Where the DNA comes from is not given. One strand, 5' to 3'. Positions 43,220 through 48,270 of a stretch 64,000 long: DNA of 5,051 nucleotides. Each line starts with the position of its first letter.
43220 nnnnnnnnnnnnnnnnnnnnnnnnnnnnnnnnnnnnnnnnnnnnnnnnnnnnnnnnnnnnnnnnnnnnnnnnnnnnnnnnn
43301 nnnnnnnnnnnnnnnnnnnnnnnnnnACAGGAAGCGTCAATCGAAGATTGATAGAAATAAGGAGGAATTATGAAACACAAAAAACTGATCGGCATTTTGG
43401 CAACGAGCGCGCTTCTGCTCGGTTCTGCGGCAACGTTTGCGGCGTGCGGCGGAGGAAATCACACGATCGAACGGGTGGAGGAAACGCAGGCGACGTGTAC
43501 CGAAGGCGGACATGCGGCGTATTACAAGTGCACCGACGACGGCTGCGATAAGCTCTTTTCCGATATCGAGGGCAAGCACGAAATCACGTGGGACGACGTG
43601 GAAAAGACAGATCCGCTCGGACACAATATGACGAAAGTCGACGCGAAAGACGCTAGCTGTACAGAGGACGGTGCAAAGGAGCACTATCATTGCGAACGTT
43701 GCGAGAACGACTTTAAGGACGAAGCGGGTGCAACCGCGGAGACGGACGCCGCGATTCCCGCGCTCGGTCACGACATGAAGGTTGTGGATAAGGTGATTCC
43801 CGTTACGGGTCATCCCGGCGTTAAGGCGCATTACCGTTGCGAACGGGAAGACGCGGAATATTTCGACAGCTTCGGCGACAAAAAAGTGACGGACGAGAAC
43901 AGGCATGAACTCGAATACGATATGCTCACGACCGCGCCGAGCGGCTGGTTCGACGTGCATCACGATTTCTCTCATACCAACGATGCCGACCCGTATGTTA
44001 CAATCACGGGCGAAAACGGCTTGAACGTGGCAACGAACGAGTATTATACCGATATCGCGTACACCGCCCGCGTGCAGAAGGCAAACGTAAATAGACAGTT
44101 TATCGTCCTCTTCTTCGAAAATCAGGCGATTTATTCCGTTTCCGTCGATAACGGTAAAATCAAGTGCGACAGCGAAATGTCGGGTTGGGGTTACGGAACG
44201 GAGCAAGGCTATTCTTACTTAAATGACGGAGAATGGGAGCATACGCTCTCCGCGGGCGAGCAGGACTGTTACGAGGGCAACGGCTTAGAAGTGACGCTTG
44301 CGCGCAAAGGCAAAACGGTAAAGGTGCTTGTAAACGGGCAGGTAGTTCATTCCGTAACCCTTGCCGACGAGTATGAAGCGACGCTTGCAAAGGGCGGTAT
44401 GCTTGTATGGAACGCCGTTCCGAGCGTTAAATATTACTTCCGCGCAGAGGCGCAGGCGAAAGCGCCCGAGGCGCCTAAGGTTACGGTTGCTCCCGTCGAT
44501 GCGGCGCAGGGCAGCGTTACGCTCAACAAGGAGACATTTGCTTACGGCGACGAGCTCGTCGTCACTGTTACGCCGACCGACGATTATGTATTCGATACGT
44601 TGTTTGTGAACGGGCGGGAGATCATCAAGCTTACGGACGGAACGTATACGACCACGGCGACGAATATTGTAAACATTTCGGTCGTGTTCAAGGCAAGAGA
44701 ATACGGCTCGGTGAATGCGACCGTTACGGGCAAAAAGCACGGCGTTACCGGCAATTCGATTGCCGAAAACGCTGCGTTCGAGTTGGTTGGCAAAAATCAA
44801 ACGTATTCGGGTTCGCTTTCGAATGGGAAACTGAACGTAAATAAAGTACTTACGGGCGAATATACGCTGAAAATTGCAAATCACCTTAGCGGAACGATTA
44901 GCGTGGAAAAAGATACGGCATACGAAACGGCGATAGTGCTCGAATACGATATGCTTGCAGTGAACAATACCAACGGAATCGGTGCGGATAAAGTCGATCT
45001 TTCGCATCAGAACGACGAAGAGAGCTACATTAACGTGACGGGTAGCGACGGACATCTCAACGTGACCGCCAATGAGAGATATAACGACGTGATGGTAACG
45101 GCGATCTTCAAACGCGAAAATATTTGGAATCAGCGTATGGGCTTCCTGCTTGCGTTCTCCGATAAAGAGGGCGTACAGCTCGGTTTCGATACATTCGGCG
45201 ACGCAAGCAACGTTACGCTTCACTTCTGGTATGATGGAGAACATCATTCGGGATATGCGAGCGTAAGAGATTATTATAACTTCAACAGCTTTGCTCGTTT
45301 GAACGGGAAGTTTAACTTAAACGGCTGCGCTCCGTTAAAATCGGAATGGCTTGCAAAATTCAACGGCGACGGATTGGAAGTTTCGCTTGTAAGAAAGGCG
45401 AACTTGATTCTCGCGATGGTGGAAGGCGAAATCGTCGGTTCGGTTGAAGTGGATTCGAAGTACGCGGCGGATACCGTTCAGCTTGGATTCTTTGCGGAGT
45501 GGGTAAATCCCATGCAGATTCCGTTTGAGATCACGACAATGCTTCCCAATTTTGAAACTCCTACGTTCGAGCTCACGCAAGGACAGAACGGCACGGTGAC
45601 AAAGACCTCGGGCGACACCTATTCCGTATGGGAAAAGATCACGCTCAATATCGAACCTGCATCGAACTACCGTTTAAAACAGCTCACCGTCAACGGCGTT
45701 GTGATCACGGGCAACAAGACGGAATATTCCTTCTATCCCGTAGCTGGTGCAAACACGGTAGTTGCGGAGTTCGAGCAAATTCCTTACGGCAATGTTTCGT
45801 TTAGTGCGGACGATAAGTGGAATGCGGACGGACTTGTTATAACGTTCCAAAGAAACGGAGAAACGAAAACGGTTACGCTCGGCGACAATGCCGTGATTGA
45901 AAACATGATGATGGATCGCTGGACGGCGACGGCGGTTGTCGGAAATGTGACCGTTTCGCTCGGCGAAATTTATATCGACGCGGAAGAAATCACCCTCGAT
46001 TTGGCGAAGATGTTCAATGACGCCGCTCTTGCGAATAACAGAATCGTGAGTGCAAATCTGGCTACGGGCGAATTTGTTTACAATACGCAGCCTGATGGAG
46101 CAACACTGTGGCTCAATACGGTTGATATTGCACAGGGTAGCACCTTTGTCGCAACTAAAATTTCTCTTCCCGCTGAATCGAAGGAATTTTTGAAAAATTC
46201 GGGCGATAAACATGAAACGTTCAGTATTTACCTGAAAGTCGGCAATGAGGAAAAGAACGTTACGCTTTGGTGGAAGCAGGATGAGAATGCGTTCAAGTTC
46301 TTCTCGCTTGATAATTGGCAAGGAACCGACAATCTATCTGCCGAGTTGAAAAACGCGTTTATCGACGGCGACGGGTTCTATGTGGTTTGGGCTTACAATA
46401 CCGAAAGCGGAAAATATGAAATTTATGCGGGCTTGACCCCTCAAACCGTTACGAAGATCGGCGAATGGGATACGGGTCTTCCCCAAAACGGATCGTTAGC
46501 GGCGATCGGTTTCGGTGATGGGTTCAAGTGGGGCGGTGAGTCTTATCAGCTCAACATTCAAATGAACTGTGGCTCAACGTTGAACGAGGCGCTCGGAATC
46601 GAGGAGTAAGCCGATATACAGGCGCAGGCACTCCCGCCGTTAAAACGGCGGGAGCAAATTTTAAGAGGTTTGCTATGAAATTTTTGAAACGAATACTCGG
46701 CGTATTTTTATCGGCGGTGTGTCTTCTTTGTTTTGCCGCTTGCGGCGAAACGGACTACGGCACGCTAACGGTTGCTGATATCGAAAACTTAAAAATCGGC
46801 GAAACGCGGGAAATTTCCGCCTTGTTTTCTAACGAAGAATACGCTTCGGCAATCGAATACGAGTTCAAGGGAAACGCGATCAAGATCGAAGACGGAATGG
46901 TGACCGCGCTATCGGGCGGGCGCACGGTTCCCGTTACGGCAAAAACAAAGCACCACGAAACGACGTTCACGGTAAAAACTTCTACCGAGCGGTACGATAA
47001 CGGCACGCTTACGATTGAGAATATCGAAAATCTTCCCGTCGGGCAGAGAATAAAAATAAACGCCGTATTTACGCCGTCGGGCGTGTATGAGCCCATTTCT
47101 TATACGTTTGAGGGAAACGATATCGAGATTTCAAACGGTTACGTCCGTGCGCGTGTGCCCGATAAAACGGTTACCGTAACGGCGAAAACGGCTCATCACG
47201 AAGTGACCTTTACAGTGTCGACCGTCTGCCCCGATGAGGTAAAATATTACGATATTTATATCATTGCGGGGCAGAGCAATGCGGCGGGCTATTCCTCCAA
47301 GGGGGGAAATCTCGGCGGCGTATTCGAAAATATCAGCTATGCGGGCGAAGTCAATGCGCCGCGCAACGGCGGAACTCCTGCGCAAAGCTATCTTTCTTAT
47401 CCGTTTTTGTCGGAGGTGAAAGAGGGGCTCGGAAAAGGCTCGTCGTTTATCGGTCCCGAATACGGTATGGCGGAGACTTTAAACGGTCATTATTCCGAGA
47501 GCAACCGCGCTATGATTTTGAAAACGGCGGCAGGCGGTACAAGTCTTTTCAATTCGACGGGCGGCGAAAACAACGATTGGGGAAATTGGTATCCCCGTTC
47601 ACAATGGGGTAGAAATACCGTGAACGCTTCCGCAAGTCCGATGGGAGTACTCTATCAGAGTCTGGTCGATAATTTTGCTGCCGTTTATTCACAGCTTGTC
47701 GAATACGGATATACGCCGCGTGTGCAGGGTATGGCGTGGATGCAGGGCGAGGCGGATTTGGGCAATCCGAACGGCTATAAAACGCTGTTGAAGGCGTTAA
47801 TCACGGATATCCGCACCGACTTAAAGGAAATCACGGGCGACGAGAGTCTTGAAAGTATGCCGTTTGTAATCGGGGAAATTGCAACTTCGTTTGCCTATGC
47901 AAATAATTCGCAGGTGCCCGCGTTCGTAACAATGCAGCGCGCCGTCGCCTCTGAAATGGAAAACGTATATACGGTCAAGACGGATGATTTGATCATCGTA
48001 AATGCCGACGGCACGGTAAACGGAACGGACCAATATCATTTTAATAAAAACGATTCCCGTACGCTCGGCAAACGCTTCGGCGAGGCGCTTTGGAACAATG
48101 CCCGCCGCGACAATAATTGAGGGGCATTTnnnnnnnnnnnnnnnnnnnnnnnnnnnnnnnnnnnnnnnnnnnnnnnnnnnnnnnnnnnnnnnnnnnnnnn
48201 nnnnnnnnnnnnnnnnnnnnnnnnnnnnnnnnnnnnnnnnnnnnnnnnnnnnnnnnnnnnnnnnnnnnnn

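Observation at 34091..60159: About 26-kb integrative mobilizable element inserted inside a small protein-coding gene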

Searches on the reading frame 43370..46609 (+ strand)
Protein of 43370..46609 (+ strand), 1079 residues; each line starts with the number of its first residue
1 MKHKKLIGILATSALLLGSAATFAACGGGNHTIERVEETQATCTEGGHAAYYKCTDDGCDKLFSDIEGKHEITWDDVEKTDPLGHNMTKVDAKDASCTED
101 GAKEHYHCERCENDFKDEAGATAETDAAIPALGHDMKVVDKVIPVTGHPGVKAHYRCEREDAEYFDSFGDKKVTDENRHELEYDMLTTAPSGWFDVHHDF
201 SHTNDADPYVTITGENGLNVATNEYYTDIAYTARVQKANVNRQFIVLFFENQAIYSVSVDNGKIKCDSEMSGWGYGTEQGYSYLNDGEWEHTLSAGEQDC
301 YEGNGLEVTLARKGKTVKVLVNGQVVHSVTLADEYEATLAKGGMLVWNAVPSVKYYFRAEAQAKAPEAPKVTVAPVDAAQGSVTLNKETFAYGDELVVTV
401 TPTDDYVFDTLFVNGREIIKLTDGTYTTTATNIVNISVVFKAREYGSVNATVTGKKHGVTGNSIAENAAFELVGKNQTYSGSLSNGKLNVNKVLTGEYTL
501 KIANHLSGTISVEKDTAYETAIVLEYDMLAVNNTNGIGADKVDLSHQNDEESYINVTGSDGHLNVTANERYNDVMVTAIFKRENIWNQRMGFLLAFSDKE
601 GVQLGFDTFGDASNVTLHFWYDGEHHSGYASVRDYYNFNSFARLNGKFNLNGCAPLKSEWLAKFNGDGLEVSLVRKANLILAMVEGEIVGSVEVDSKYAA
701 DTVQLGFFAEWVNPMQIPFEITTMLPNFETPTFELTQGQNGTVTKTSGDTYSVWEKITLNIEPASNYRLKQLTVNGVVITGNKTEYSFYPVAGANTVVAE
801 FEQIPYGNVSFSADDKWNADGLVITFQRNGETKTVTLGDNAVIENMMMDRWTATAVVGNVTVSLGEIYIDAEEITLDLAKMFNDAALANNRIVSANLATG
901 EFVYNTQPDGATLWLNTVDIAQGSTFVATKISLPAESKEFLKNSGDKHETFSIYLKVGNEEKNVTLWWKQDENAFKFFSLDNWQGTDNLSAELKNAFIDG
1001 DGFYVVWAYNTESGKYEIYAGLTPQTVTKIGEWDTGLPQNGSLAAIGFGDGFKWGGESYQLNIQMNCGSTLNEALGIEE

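Call 7: search_protein_families(library=pfam, proteins=[window:43370-46609:+])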
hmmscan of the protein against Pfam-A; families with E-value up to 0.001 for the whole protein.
window:43370-46609:+ (1079 aa): 1 family
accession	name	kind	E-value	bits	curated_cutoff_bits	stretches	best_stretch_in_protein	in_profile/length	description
PF18998.6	Flg_new_2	-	6e-09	36.2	23.6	1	734-804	4-72/73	Divergent InlB B-repeat domain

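Call 54: search_protein_families(library=ncbifam, proteins=[window:43370-46609:+], max_evalue=0.00001)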
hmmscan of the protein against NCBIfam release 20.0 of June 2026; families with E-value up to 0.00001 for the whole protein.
window:43370-46609:+ (1079 aa): 0 families

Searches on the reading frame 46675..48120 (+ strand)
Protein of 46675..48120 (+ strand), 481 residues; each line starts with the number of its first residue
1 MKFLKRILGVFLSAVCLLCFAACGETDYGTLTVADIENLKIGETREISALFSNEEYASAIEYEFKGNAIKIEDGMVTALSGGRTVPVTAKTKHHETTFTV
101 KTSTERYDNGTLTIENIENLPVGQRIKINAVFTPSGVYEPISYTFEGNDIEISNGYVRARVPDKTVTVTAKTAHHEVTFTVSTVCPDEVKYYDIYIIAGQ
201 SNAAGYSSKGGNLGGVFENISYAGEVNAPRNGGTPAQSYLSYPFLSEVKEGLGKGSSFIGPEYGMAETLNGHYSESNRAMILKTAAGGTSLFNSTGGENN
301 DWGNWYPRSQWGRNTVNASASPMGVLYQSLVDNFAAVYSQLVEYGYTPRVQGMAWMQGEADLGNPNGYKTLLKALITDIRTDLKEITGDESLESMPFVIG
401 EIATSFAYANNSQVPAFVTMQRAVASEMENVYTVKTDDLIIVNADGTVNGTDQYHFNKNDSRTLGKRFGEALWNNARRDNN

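Call 8: search_protein_families(library=pfam, proteins=[window:46675-48120:+])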
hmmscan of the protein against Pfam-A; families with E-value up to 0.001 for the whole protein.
window:46675-48120:+ (481 aa): 1 family
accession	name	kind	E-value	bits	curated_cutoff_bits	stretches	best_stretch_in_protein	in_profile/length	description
PF03629.24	SASA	-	8.4e-20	71.8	24.8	1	193-473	3-225/226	Carbohydrate esterase, sialic acid-specific acetylesterase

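Call 54: search_protein_families(library=ncbifam, proteins=[window:46675-48120:+], max_evalue=0.00001)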
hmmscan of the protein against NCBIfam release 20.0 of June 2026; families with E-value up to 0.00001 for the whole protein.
window:46675-48120:+ (481 aa): 0 families
